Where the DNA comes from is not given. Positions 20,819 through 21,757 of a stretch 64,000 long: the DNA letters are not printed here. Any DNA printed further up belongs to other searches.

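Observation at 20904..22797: Candidate uncharacterised two-gene module: a domain-less 213-aa protein translationally coupled to an XRE-HTH/ImmA-IrrE protease fusion, behind a consensus promoter and operator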

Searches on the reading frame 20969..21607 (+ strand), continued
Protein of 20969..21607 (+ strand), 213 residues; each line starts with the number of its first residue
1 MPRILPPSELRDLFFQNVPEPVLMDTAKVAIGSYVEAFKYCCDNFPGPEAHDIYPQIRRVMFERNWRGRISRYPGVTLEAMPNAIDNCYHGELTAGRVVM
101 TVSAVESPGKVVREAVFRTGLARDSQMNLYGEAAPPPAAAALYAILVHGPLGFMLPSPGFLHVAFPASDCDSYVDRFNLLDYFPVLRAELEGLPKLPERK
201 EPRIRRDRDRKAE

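Call 49: search_protein_families(library=ncbifam, alignment_id=A2, max_evalue=1)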
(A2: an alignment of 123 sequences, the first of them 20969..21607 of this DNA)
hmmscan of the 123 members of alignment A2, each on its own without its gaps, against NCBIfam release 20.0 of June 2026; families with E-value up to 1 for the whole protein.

A. member 1, window:20969-21607:+ (213 aa): 0 families

B. families by the number of members that match (of 123 scanned): 22 families
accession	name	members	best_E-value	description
NF008500.0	PRK11410.1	2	0.033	hypothetical protein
NF040488.1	SCO5389_fam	1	0.0053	SCO5389 family protein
TIGR00647.1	DNA_bind_WhiA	1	0.0062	DNA-binding protein WhiA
NF011664.0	PRK15084.1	1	0.016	formate hydrogenlyase maturation protein HycH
NF038257.2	exopoly_VpsP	1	0.018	VpsP family polysaccharide biosynthesis protein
NF052534.1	RzbtTranRegRhrA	1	0.027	rhizobactin biosynthesis transcriptional regulator RhrA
NF045808.1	PT-DNA_restrict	1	0.041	phosphorothioated DNA-binding restriction endonuclease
TIGR00669.1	asnA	1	0.049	aspartate--ammonia ligase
NF040519.1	Sbal_3080_fam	1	0.052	Sbal_3080 family lipoprotein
NF041363.1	GntD_guanitoxin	1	0.061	guanitoxin biosynthesis L-enduracididine beta-hydroxylase GntD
NF051883.1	DnaARegInactHdaA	1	0.079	DnaA regulatory inactivator HdaA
NF041443.1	DDRRRQL_YjdP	1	0.084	DDRRRQL repeat protein YjdP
NF033128.2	vanW-gen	1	0.093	glycopeptide resistance accessory protein VanW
NF040625.1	HacB2_Meth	1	0.16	homoaconitase small subunit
NF009107.0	PRK12452.1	1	0.16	cardiolipin synthase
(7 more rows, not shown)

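Call 84: search_protein_families(library=pfam, proteins=[L001:7890-8759:+, L001:5638-5892:+], max_evalue=1)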
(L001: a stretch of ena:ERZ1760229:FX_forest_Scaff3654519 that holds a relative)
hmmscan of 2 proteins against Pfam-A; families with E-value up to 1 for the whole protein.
L001:7890-8759:+ (290 aa): 7 families
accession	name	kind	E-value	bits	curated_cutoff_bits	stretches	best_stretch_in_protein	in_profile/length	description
PF03400.19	DDE_Tnp_IS1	-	2.3e-07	31.6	24.1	1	202-239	85-122/131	IS1 transposase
PF13683.12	rve_3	-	2.6e-05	24.3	26.5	1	204-259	17-67/67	Integrase core domain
PF13610.12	DDE_Tnp_IS240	-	0.0011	19.6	27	1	98-153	20-76/139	DDE domain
PF13384.12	HTH_23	-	0.011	16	24.6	1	10-43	4-37/50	Homeodomain-like domain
PF13542.12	HTH_Tnp_ISL3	-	0.058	13.3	27.4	1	14-45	18-48/51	Helix-turn-helix domain of transposase family ISL3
PF13518.12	HTH_28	-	0.17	12.4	25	1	13-42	2-31/52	Helix-turn-helix domain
PF08281.18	Sigma70_r4_2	-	0.2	11.8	25.7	1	4-44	7-47/54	Sigma-70, region 4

L001:5638-5892:+ (85 aa): 0 families

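Call 86: find_encoding_contigs(protein=P0145, flank=3000, max_places=2)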
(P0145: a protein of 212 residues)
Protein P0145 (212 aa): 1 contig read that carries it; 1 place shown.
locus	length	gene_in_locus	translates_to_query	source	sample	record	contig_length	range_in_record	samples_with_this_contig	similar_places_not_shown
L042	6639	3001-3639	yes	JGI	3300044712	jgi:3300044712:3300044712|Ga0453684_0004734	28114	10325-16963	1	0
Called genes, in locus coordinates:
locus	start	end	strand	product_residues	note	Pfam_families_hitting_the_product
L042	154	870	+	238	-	-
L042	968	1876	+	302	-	PF14338:Mrr_N, PF04471:Mrr_cat, PF22722:NA-iREase1, PF13156:Mrr_cat_2 (weak)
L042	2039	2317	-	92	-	PF00216:Bac_DNA_binding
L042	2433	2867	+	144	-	-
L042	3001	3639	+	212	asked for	-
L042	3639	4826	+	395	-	PF01381:HTH_3, PF12844:HTH_19, PF13560:HTH_31, PF06114:Peptidase_M78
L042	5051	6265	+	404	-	PF00580:UvrD-helicase (weak), PF13361:UvrD_C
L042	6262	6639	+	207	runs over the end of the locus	PF14487:DarT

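Call 87: find_encoding_contigs(protein=P0168, flank=3000, max_places=2)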
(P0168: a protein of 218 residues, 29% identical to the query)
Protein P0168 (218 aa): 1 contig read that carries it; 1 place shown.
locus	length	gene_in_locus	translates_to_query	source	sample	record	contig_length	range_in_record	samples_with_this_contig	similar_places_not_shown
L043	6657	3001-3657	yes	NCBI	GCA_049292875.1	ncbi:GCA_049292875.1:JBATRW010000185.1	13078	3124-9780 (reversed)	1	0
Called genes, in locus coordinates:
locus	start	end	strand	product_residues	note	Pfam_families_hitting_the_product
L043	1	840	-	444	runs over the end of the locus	PF03372:Exo_endo_phos (weak), PF13489:Methyltransf_23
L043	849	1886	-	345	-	-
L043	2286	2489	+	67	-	-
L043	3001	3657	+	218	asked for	-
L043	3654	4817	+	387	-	PF01381:HTH_3, PF12844:HTH_19, PF13443:HTH_26 (weak), PF13560:HTH_31, PF06114:Peptidase_M78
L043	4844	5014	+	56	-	PF14168:YjzC (faint)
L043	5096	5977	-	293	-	-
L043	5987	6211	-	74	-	-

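Call 88: find_encoding_contigs(protein=P0167, flank=3000, max_places=2)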
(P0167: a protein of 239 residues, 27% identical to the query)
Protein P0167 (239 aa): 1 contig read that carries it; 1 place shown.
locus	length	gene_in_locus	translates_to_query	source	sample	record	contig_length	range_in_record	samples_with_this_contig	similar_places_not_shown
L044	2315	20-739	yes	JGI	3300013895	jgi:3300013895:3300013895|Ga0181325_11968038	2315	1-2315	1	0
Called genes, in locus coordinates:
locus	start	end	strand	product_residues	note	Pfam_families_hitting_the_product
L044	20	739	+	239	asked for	-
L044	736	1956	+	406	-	PF01381:HTH_3, PF13560:HTH_31, PF06114:Peptidase_M78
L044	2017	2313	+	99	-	?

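Call 99: fold_search(model_id=the predicted structure, library=viral)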
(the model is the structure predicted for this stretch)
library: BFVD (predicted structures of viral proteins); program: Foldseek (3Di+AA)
matches with E <= 10: 490; with E <= 0.001: 0
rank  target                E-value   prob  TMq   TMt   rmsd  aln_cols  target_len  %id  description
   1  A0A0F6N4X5            2.1e-02  0.09  0.14  0.12  19.0       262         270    9  Nuclear protein UL24 [Bovine herpesvirus 4]
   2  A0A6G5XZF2            3.1e-02  0.16  0.19  0.18  16.1       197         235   10  (no name in the UniProt tables at hand)
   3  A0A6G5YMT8            4.4e-02  0.18  0.21  0.19  14.1       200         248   10  (no name in the UniProt tables at hand)
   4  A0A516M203            5.7e-02  0.14  0.19  0.18  19.5       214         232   10  (no name in the UniProt tables at hand)
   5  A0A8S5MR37            8.7e-02  0.12  0.20  0.18  18.5       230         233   11  Exodeoxyribonuclease 8 [Myoviridae sp. ctOAa14]
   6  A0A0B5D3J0            8.7e-02  0.08  0.16  0.11  19.1       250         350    9  ORF20 [macacine gammaherpesvirus 12]
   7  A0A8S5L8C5            9.2e-02  0.18  0.21  0.16  16.4       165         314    5  DUF2800 domain-containing protein [Siphoviridae sp. ctjfQ5]
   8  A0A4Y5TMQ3            1.2e-01  0.30  0.27  0.15  11.5       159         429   11  (no name in the UniProt tables at hand)
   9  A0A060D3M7            1.3e-01  0.06  0.14  0.15  16.9       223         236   11  ORF20 [Bovine gammaherpesvirus 6]
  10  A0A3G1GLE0            1.4e-01  0.14  0.24  0.20  19.8       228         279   14  PD-(D/E)XK nuclease superfamily protein [Xanthomonas phage KPhi1]
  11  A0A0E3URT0            1.5e-01  0.20  0.23  0.09  11.9       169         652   12  Ie-1 [Lambdina fiscellaria nucleopolyhedrovirus]
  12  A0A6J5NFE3            1.7e-01  0.09  0.21  0.14  16.9       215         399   10  PD-(D/E)XK endonuclease-like domain-containing protein [uncultured Caudovirales phage]
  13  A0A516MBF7            1.8e-01  0.25  0.29  0.27   9.7       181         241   11  (no name in the UniProt tables at hand)
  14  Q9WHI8                1.9e-01  0.03  0.10  0.03  21.2       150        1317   11  Envelope polyprotein [Walleye epidermal hyperplasia virus 1]
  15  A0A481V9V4            2.0e-01  0.35  0.18  0.06   9.2        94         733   10  Ie1/ie0 [Trichoplusia ni single nucleopolyhedrovirus]
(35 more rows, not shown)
